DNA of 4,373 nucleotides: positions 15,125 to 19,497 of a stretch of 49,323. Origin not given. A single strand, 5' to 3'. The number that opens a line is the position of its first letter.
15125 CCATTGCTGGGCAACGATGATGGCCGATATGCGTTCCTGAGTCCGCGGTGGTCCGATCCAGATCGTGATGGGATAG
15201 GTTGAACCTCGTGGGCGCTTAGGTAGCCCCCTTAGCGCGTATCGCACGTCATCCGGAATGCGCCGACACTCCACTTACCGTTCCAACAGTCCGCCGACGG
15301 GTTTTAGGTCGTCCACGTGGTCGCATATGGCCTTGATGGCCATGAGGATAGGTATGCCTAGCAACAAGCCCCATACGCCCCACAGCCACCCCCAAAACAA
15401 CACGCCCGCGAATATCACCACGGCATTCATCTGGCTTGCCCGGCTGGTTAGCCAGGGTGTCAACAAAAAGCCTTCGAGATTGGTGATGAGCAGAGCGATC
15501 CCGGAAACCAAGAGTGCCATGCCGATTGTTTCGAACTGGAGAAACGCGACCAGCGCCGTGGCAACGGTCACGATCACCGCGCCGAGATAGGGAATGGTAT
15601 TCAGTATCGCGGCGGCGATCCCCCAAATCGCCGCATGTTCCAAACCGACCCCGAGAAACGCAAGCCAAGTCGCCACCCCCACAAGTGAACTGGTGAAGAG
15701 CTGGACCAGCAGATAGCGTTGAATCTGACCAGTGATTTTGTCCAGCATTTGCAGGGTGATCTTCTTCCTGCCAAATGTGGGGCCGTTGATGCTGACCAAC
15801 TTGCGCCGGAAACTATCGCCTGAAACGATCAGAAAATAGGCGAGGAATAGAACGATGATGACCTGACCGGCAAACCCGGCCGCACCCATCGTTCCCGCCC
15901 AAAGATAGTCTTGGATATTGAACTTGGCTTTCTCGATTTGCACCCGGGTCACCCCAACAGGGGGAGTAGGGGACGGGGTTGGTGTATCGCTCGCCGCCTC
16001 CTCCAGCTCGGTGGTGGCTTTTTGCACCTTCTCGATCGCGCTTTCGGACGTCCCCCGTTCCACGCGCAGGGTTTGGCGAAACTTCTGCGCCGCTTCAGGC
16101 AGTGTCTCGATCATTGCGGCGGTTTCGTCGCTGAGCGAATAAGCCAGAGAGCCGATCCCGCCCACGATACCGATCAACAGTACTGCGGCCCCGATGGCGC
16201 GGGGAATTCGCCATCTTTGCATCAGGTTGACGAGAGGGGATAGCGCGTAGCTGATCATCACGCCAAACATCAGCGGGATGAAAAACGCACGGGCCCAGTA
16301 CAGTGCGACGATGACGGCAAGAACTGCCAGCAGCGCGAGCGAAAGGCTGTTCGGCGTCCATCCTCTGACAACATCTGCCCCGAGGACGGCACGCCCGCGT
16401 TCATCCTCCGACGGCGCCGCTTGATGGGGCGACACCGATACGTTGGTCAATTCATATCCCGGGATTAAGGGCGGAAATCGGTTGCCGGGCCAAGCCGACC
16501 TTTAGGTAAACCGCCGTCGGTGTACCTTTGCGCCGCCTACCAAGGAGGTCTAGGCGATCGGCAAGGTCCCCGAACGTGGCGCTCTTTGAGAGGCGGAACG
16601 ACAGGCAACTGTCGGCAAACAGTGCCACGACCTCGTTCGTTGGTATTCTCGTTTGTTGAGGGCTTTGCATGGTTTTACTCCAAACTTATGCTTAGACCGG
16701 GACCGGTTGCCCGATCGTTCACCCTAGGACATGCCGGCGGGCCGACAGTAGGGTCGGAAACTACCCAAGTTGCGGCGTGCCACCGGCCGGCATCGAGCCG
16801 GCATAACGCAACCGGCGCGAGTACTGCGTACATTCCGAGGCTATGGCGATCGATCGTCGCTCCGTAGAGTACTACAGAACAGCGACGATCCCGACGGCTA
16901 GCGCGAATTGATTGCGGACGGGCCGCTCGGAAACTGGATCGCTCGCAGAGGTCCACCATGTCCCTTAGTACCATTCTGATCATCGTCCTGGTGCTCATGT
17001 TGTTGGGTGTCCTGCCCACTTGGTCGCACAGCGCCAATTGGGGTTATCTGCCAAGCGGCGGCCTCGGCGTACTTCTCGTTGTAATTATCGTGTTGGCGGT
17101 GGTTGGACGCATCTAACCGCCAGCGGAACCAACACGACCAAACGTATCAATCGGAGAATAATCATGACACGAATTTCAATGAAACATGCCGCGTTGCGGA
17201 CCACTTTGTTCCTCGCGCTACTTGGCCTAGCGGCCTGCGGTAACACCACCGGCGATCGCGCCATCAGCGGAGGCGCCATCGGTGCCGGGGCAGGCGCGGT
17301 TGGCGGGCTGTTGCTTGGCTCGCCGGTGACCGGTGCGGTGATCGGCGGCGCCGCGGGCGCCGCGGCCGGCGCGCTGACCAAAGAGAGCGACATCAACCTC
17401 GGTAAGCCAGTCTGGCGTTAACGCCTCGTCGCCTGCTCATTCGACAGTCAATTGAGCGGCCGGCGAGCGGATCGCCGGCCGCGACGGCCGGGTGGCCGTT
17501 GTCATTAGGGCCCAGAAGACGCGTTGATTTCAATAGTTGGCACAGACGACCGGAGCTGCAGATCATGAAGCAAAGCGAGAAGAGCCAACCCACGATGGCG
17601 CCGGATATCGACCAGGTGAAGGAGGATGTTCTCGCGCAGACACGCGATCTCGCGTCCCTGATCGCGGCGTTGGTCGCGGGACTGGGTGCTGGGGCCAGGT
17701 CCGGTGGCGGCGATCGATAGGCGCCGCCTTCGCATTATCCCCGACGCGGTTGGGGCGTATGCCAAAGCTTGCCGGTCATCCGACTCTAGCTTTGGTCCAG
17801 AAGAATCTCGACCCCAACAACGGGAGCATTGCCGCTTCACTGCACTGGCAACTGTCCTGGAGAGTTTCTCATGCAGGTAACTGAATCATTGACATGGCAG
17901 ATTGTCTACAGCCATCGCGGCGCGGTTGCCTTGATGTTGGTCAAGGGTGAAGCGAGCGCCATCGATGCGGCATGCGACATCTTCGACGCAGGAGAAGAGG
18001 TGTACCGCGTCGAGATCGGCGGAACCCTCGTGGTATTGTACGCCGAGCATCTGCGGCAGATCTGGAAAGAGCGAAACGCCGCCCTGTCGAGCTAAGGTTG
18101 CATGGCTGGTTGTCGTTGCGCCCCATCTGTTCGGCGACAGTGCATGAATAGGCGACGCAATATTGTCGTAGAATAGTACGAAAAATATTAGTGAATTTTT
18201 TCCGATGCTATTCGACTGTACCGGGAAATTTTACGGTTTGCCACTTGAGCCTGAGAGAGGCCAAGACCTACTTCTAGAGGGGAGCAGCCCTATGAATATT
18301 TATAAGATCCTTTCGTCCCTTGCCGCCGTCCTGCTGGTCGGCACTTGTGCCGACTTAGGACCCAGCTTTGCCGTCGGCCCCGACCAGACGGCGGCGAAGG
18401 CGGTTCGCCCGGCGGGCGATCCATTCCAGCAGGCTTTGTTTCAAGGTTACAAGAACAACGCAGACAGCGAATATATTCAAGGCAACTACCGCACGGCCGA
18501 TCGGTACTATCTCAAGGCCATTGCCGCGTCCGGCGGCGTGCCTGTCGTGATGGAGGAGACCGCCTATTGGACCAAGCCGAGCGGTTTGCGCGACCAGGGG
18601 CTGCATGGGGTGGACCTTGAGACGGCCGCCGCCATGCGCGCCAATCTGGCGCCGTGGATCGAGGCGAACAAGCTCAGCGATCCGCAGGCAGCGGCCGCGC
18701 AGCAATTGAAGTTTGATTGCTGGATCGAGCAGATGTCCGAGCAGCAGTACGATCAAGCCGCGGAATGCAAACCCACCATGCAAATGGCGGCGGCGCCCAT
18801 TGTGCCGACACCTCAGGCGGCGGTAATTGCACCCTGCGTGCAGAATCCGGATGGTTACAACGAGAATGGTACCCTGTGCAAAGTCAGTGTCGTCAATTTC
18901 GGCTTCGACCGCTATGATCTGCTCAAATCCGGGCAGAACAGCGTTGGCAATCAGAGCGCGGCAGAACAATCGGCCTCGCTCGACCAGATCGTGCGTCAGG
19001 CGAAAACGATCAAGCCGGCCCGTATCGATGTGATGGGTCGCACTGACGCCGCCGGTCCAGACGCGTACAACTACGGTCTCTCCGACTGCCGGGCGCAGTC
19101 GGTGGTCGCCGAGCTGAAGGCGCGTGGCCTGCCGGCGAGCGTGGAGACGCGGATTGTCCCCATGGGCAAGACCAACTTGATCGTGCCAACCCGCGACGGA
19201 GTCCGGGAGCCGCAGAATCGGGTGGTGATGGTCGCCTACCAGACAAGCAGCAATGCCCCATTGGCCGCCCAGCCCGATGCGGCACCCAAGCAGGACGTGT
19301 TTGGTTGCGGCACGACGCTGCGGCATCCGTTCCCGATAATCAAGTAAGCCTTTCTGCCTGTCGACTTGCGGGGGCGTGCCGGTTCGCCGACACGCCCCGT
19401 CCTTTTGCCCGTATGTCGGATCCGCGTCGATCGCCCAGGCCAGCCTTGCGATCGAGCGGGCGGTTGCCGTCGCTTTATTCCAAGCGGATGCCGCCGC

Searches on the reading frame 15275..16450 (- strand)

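Call 23: search_protein_families(library=pfam, proteins=[window:15275-16450:-], max_evalue=0.001)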
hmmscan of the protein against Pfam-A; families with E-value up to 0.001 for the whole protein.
window:15275-16450:- (391 aa): 1 family
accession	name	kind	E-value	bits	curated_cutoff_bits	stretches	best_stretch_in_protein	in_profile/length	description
PF01594.21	AI-2E_transport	-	1.7e-48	166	34.3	1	38-378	2-325/327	AI-2E family transporter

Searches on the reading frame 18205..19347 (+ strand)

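Call 23: search_protein_families(library=pfam, proteins=[window:18205-19347:+], max_evalue=0.001)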
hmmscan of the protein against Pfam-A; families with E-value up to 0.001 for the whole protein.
window:18205-19347:+ (380 aa): 1 family
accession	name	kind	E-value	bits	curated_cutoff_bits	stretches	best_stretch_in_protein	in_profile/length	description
PF00691.25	OmpA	-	2.2e-09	38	27.2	1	253-339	11-98/98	OmpA family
